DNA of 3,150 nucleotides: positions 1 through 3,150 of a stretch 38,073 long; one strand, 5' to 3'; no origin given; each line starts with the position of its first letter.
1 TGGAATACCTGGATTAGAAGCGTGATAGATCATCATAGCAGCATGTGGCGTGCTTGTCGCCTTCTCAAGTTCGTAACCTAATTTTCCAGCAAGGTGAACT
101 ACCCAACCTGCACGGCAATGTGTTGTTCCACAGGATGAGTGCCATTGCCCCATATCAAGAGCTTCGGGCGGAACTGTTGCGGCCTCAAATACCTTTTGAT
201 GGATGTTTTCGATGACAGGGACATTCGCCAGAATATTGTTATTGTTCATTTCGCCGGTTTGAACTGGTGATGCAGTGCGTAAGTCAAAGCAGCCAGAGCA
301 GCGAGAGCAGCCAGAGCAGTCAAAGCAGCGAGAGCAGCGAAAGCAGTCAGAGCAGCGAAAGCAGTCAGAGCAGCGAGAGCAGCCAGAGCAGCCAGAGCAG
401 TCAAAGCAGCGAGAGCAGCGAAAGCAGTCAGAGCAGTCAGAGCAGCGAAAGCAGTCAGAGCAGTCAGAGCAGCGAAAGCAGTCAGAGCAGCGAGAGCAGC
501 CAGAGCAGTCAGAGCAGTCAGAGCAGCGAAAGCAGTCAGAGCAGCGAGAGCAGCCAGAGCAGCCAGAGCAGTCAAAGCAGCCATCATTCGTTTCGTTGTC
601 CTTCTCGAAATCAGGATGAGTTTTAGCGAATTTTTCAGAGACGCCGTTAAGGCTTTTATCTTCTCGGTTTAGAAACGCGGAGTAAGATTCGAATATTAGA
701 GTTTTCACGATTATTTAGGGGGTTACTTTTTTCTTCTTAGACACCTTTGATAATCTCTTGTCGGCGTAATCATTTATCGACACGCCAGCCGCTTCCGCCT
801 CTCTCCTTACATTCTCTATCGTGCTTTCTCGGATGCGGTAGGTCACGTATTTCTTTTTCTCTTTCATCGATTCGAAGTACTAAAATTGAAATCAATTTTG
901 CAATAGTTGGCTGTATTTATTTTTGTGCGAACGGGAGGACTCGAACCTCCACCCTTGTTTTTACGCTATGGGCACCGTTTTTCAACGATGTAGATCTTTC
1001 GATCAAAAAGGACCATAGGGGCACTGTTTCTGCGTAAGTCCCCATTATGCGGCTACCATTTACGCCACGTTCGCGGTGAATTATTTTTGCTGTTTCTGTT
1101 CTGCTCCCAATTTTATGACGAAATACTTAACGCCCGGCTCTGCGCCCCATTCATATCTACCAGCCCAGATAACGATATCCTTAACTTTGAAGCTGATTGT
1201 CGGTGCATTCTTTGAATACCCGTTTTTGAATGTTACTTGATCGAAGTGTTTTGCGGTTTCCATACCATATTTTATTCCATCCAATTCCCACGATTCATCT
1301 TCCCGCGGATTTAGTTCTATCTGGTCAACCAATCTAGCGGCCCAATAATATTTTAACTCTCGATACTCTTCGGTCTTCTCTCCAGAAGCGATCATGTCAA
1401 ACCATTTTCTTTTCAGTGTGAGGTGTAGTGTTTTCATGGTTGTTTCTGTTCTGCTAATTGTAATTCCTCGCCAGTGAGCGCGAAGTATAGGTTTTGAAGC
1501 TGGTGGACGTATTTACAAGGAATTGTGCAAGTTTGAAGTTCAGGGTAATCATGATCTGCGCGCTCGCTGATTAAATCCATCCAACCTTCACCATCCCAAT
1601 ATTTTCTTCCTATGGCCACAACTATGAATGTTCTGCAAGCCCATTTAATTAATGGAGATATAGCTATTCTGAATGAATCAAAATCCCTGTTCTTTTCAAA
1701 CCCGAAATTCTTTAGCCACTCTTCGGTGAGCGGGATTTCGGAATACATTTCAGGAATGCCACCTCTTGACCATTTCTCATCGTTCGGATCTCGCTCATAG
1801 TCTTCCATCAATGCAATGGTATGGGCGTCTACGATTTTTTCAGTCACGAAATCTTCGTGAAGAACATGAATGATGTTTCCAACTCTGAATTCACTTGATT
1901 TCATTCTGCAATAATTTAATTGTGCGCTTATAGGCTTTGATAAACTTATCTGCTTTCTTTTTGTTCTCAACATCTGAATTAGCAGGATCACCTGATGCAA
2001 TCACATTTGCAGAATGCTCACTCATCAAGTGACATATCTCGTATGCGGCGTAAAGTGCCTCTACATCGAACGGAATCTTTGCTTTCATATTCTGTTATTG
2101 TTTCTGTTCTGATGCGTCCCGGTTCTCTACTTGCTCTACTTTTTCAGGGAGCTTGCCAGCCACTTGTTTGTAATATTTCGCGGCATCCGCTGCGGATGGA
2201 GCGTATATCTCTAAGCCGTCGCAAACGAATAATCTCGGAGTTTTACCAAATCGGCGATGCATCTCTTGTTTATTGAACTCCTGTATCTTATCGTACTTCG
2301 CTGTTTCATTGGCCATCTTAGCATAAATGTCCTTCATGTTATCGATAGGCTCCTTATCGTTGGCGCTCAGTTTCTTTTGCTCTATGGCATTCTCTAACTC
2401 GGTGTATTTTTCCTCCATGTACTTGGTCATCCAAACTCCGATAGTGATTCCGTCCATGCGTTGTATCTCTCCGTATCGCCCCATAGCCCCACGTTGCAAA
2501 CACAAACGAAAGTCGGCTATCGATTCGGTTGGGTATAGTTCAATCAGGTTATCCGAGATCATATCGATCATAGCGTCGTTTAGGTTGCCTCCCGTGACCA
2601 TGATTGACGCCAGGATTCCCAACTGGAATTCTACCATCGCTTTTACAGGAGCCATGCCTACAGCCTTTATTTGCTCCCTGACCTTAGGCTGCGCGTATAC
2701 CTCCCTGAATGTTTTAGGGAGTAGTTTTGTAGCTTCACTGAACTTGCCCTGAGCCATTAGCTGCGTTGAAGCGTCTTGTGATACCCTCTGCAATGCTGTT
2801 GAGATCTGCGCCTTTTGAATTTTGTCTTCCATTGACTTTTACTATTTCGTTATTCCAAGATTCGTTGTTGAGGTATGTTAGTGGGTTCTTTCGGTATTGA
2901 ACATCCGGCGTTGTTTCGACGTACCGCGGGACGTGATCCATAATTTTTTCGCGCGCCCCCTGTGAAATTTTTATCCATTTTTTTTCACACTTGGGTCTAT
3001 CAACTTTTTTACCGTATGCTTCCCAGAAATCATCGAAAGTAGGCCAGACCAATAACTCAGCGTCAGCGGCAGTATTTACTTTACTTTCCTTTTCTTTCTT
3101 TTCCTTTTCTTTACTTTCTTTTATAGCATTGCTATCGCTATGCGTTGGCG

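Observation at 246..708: A 33-copy 9-bp tandem array open in five of six frames: Cys-X-X repeat protein, Ala/Leu repeat protein, or a DNA array bound by the adjacent RHH protein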

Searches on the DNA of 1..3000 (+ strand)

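Call 6: search_dna_similar(query=window:1-3000:+, collection=phages, mode=near)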
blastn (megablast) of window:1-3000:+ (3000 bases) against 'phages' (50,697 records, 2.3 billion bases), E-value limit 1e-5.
No match.

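Call 60: search_rna_families(source=window, start=860, end=1100, threshold=evalue, max_evalue=1, show_alignments=2)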
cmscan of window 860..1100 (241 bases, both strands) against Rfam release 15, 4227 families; matches with E-value up to 1: 1.
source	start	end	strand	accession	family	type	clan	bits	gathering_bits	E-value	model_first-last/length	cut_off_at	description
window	926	1074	-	RF00005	tRNA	Gene; tRNA;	CL00001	33.9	29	1e-05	1-71/71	no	tRNA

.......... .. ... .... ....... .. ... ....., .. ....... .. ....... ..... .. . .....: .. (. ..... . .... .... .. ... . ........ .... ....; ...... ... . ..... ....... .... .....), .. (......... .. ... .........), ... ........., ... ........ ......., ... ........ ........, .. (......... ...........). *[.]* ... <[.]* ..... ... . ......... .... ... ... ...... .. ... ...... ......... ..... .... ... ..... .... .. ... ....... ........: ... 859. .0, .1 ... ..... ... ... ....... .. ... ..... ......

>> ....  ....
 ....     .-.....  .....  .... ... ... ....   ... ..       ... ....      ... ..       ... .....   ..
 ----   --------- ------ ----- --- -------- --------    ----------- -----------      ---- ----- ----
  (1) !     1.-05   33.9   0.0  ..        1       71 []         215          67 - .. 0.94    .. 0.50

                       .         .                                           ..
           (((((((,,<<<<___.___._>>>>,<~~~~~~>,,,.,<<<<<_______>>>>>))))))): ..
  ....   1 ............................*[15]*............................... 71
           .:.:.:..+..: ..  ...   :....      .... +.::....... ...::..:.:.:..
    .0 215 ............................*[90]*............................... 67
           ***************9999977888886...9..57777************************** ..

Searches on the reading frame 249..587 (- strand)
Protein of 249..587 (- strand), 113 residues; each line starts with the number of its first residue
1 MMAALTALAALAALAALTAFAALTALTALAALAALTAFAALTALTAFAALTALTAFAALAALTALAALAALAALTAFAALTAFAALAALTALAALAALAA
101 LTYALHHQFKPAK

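Call 12: search_protein_families(library=pfam, max_evalue=0.1, proteins=[window:249-587:-])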
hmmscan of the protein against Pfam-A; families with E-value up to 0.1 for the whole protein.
seq(113 aa): 0 families

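Call 13: search_protein_families(library=phrogs, max_evalue=0.1, proteins=[window:249-587:-])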
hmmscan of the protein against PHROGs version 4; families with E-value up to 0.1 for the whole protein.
seq(113 aa): 0 families

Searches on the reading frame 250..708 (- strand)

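Call 12: search_protein_families(library=pfam, max_evalue=0.1, proteins=[window:250-708:-])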
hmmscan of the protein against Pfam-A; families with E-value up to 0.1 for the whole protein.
seq(153 aa): 0 families

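Call 13: search_protein_families(library=phrogs, max_evalue=0.1, proteins=[window:250-708:-])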
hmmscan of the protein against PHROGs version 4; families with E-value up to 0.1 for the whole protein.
seq(153 aa): 2 families
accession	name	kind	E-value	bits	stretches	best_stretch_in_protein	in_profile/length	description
phrog_15341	-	unknown function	6.8e-14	52.9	1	43-143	35-136/276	-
phrog_31552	-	unknown function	0.0044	18.3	0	116-144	68-96/108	-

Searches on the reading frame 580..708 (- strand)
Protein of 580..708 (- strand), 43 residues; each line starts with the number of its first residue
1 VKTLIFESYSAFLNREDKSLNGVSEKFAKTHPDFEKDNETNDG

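Call 14: search_protein_families(library=phrogs, max_evalue=1, proteins=[window:580-708:-])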
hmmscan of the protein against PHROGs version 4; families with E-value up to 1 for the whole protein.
seq(43 aa): 0 families

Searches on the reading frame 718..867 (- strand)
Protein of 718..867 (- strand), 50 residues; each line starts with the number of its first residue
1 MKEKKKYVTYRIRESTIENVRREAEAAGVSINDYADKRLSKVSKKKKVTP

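Call 12: search_protein_families(library=pfam, max_evalue=0.1, proteins=[window:718-867:-])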
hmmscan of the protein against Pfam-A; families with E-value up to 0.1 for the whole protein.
seq(50 aa): 2 families
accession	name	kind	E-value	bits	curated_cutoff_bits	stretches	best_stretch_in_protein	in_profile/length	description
PF05534.18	HicB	-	0.006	16.9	21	1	5-39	17-51/51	HicB family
PF12441.14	CopG_antitoxin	-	0.0069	17.5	28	1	1-39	38-76/79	CopG antitoxin of type II toxin-antitoxin system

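Call 13: search_protein_families(library=phrogs, max_evalue=0.1, proteins=[window:718-867:-])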
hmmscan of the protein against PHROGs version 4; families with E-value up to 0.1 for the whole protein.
seq(50 aa): 4 families
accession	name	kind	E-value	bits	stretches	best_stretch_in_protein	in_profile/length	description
phrog_228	-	transcription regulation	0.0029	18.4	1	1-48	6-53/251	Arc-like repressor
phrog_582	-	transcription regulation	0.013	16.7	1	1-47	53-99/105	Arc-like repressor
phrog_33232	-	unknown function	0.065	14.7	1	9-40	62-93/94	-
phrog_3180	-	transcription regulation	0.096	13.7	0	1-37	1-37/50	Arc-like repressor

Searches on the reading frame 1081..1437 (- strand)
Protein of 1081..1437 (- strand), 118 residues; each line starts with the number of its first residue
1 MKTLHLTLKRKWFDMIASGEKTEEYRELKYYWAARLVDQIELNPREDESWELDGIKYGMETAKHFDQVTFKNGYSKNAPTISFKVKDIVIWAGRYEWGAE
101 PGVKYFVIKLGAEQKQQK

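Call 12: search_protein_families(library=pfam, max_evalue=0.1, proteins=[window:1084-1437:-])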
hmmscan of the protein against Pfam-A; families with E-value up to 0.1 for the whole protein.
seq(118 aa): 1 family
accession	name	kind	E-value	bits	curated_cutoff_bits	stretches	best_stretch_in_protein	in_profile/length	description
PF04266.20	ASCH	-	0.033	15.3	21.2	1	6-27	1-22/103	ASCH domain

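Call 13: search_protein_families(library=phrogs, max_evalue=0.1, proteins=[window:1084-1437:-])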
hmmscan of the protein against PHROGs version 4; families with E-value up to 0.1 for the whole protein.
seq(118 aa): 2 families
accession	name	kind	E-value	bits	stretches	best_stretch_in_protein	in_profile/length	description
phrog_625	-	unknown function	9.6e-24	84.5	1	1-117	1-96/98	-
phrog_12038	-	unknown function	0.064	14.4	0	27-46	69-88/90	-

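Call 20: find_encoding_contigs(protein=window:1081-1437:-, flank=10000, max_places=6)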
Protein window:1081-1437:- (118 aa): 5 contigs read that carry it; 4 places shown.
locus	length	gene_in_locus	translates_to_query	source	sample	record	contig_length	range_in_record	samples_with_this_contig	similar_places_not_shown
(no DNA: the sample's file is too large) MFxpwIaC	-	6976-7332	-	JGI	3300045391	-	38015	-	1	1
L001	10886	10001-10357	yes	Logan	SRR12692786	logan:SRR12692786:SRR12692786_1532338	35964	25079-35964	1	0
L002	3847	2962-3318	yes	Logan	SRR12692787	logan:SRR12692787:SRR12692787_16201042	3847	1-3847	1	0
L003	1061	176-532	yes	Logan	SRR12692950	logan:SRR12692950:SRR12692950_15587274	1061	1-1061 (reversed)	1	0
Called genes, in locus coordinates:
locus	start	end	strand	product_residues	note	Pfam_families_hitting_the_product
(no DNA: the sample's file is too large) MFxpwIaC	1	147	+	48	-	?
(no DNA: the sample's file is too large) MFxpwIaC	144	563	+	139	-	-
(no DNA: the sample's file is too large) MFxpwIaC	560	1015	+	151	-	-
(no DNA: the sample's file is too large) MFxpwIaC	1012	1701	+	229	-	-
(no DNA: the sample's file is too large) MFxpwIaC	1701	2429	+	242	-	PF09588:YqaJ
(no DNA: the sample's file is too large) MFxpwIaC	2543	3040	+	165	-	PF08241:Methyltransf_11 (faint)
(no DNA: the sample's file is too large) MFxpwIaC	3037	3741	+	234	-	-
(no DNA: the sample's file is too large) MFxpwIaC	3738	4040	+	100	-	PF00376:MerR (weak), PF13411:MerR_1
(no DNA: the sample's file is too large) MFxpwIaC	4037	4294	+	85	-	-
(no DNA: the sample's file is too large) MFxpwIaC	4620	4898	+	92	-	-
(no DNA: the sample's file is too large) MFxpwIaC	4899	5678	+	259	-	PF14297:Lin1244_N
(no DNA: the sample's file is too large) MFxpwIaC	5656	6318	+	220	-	-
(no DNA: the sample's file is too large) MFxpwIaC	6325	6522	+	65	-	-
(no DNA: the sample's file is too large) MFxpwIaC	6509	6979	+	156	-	-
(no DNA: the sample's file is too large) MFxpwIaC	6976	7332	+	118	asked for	-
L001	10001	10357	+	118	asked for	-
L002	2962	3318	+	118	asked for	-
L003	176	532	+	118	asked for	-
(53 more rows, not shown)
